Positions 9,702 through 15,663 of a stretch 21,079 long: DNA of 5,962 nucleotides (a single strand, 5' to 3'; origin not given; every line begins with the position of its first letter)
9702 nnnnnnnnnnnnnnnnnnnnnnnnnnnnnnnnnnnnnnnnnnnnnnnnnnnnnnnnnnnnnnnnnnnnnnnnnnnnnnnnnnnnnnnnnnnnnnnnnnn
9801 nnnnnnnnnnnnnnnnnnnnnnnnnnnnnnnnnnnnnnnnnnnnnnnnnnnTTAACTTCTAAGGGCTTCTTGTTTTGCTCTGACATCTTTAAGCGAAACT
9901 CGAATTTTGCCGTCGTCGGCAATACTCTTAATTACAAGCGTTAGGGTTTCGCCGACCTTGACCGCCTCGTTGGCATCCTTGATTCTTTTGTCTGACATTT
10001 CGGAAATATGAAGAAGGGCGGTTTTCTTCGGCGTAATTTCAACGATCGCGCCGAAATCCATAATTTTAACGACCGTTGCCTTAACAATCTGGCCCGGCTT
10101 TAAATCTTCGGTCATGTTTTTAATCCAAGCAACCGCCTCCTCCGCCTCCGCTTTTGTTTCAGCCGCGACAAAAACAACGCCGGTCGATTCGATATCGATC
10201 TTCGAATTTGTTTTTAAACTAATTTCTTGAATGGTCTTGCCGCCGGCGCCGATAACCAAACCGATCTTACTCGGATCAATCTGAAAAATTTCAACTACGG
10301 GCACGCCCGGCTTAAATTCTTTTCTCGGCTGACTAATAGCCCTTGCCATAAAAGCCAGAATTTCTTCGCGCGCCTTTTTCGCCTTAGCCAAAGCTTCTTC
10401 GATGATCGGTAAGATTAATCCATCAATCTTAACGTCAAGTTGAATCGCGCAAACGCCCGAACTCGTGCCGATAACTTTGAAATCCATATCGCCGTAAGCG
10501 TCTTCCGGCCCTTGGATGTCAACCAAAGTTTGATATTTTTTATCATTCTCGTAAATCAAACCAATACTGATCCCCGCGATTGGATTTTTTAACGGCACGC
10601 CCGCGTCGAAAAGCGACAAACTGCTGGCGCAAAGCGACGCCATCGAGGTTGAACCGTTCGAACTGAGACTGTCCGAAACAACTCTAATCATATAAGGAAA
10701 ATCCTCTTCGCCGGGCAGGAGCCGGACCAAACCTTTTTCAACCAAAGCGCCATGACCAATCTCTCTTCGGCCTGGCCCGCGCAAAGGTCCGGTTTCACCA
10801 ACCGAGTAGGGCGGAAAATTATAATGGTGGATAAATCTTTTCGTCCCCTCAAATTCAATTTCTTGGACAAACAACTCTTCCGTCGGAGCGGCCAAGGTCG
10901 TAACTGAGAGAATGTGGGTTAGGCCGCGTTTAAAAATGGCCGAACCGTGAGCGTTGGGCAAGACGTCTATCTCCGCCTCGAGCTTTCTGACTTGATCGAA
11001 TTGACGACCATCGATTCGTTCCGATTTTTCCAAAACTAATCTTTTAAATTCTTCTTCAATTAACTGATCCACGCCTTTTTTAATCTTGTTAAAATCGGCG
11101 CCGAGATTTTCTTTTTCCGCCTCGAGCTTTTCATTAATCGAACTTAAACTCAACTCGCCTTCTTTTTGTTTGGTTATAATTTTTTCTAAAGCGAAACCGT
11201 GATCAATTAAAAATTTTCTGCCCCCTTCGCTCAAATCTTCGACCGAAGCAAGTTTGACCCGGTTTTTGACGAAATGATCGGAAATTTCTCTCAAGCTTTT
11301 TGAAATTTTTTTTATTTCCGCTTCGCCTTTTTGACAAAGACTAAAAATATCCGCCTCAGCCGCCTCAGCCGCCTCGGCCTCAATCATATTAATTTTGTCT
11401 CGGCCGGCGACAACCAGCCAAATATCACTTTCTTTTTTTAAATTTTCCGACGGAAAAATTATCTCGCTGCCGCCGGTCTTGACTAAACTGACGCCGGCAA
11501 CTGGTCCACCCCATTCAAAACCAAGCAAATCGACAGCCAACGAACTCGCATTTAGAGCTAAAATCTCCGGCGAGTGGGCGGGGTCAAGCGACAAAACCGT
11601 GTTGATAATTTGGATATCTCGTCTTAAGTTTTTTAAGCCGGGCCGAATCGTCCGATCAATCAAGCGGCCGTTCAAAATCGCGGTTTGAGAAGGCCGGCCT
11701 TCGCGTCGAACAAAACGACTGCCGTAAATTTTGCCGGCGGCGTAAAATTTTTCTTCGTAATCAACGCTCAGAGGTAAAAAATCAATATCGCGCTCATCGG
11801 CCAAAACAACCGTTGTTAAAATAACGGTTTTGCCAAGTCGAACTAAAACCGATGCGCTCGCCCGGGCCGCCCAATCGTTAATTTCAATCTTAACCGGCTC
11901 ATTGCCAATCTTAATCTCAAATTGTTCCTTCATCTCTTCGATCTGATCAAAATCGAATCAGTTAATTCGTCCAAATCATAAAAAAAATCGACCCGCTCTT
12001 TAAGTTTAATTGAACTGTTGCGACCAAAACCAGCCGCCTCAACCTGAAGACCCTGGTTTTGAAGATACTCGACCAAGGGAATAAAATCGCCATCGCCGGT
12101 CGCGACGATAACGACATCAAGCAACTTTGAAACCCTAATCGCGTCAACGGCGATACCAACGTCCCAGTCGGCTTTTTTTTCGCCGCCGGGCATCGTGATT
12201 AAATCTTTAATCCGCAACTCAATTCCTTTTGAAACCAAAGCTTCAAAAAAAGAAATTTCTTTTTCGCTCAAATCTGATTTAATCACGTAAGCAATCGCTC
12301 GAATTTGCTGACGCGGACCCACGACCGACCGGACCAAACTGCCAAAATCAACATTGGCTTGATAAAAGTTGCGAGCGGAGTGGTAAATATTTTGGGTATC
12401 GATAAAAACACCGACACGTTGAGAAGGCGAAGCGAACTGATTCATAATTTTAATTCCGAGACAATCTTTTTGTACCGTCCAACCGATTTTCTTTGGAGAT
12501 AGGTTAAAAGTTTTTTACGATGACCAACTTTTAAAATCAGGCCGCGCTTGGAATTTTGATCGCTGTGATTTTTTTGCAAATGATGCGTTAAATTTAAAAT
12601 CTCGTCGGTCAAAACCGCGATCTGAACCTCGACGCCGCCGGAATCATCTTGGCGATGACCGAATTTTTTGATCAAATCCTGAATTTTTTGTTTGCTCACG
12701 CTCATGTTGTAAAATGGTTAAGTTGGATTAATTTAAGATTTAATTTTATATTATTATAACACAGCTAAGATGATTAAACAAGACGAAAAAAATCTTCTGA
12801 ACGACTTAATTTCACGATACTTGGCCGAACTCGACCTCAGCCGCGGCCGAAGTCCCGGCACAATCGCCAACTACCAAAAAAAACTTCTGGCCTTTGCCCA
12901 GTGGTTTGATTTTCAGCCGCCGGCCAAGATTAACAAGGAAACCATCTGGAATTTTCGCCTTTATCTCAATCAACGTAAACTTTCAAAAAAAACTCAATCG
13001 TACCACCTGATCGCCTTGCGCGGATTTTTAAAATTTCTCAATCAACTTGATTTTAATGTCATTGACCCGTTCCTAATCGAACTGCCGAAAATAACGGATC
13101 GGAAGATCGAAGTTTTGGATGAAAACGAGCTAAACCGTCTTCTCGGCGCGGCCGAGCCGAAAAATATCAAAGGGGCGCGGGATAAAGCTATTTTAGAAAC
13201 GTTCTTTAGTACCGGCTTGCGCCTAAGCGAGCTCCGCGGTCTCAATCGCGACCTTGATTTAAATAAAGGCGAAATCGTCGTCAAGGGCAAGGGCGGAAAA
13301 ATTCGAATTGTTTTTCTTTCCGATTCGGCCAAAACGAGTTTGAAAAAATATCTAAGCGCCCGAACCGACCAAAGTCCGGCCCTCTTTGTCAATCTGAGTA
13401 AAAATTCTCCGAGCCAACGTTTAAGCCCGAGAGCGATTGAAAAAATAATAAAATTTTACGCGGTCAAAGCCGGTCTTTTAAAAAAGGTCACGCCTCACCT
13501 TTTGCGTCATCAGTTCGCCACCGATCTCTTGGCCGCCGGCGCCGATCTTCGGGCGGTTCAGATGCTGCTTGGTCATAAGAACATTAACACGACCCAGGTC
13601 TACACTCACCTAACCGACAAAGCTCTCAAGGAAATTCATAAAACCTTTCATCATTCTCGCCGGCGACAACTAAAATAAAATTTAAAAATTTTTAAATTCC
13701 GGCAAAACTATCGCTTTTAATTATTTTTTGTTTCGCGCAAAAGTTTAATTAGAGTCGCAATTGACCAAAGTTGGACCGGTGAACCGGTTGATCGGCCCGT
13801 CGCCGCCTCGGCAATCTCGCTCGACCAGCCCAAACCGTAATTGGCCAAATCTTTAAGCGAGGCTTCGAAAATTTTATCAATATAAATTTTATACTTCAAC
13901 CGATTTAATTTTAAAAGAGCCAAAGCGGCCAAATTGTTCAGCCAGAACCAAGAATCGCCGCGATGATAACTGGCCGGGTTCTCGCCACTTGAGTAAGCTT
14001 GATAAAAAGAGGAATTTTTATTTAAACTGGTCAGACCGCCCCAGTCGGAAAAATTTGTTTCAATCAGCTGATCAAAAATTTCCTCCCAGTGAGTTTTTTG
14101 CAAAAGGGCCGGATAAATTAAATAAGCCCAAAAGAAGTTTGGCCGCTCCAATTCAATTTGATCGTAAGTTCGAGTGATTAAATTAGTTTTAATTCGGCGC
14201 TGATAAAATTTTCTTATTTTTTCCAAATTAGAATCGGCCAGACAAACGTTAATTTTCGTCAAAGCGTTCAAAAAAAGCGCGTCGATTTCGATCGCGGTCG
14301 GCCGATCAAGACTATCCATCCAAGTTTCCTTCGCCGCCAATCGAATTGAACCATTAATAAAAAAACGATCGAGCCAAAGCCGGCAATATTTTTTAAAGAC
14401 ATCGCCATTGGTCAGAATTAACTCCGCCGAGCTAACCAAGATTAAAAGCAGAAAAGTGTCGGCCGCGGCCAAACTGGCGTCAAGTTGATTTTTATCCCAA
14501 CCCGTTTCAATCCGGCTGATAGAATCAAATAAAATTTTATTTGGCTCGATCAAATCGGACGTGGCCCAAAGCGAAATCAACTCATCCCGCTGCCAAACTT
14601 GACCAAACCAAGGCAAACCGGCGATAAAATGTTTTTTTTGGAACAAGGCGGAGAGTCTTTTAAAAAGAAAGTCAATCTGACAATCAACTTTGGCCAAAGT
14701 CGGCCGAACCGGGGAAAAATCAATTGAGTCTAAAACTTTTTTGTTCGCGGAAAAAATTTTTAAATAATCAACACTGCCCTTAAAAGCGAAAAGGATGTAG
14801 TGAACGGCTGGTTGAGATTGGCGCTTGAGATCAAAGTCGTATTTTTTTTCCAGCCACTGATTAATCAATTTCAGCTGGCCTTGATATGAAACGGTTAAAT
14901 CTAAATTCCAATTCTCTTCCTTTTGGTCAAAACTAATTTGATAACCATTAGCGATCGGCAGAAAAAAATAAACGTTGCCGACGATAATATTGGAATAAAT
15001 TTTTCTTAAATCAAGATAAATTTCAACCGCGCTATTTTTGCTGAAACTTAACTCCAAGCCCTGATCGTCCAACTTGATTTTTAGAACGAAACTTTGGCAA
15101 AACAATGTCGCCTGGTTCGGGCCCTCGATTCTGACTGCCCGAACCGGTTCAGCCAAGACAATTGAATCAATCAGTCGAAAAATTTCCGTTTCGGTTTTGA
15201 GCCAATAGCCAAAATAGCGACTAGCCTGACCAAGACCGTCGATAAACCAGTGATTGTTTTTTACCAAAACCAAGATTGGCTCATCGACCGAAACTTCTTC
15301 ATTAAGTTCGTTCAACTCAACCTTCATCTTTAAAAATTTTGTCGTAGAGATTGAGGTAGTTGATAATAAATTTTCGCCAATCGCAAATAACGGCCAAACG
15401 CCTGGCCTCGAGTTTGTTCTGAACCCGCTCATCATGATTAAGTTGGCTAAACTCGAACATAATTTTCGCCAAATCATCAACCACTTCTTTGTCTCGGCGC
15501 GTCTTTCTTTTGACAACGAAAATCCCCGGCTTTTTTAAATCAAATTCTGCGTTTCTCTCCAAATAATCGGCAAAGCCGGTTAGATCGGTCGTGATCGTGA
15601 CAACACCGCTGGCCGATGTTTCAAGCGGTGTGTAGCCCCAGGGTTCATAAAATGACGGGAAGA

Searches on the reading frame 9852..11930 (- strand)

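Call 18: search_protein_families(library=pfam, proteins=[window:9852-11930:-], max_evalue=0.001)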
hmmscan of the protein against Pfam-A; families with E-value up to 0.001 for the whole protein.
window:9852-11930:- (692 aa): 6 families
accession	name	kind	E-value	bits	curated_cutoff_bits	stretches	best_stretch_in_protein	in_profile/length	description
PF01138.27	RNase_PH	-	1.6e-45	155.2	25.5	2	313-446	1-130/130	3' exoribonuclease family, domain 1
PF00575.29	S1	-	1.4e-14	54.7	22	1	611-681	3-74/74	S1 RNA binding domain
PF23459.1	S1_RRP5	-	2.9e-10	41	27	1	610-675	1-65/72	RRP5 S1 domain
PF00013.35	KH_1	-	4.7e-09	36.3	21.5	1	547-604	2-65/66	KH domain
PF07650.23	KH_2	-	0.00042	20.5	22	0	548-582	28-63/78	KH domain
PF13509.12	S1_2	-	0.00053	20.5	21.8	0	613-647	2-36/61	S1 domain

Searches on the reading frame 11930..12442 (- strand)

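Call 18: search_protein_families(library=pfam, proteins=[window:11930-12442:-], max_evalue=0.001)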
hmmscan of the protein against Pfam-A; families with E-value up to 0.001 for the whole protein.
window:11930-12442:- (170 aa): 1 family
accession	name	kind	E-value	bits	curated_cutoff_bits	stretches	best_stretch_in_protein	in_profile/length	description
PF01936.24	NYN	-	5.4e-28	98.8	24.2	1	9-158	1-145/145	NYN domain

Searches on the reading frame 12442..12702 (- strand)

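Call 18: search_protein_families(library=pfam, proteins=[window:12442-12702:-], max_evalue=0.001)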
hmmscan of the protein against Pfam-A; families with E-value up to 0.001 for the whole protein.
window:12442-12702:- (86 aa): 1 family
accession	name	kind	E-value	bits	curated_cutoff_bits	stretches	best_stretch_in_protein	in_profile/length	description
PF00312.27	Ribosomal_S15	-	1.3e-26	93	31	1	8-86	2-80/81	Ribosomal protein S15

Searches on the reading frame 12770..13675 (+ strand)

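Call 18: search_protein_families(library=pfam, proteins=[window:12770-13675:+], max_evalue=0.001)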
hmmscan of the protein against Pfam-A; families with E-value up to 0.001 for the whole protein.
window:12770-13675:+ (302 aa): 4 families
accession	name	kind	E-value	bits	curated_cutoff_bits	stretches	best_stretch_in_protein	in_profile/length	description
PF00589.27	Phage_integrase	-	3.1e-42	144.7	27.1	1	115-283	2-170/172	Phage integrase family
PF02899.23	Phage_int_SAM_1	-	6.2e-11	42.9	22.3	1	14-90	1-79/83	Phage integrase, N-terminal SAM-like domain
PF13495.12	Phage_int_SAM_4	-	8.7e-08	32.9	27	1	24-87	11-75/85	Phage integrase, N-terminal SAM-like domain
PF13102.12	Phage_int_SAM_5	-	7.2e-05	23.5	22.3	1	11-88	3-80/98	Phage integrase SAM-like domain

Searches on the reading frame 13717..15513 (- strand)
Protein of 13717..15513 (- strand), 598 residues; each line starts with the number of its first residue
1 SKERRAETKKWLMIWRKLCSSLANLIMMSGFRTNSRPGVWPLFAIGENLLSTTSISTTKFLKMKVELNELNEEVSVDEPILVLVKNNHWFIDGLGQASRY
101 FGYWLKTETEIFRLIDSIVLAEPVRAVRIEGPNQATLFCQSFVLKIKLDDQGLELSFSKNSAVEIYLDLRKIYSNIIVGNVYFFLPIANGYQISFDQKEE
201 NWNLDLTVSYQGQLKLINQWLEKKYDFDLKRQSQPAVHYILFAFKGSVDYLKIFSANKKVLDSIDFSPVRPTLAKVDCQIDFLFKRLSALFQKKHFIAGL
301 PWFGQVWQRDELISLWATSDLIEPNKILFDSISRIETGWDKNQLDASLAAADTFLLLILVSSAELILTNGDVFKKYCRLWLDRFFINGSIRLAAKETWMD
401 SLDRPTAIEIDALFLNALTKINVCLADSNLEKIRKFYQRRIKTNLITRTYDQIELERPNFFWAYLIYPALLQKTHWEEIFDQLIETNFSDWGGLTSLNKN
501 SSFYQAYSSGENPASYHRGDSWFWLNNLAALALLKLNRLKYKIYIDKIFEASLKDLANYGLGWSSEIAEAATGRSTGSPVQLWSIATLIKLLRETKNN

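Call 18: search_protein_families(library=pfam, proteins=[window:13717-15513:-], max_evalue=0.001)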
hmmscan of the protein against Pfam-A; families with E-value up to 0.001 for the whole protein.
window:13717-15513:- (598 aa): 1 family
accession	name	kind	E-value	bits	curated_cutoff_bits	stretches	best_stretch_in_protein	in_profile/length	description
PF06202.20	GDE_C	-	1.2e-16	61.1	21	1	377-589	142-366/367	Amylo-alpha-1,6-glucosidase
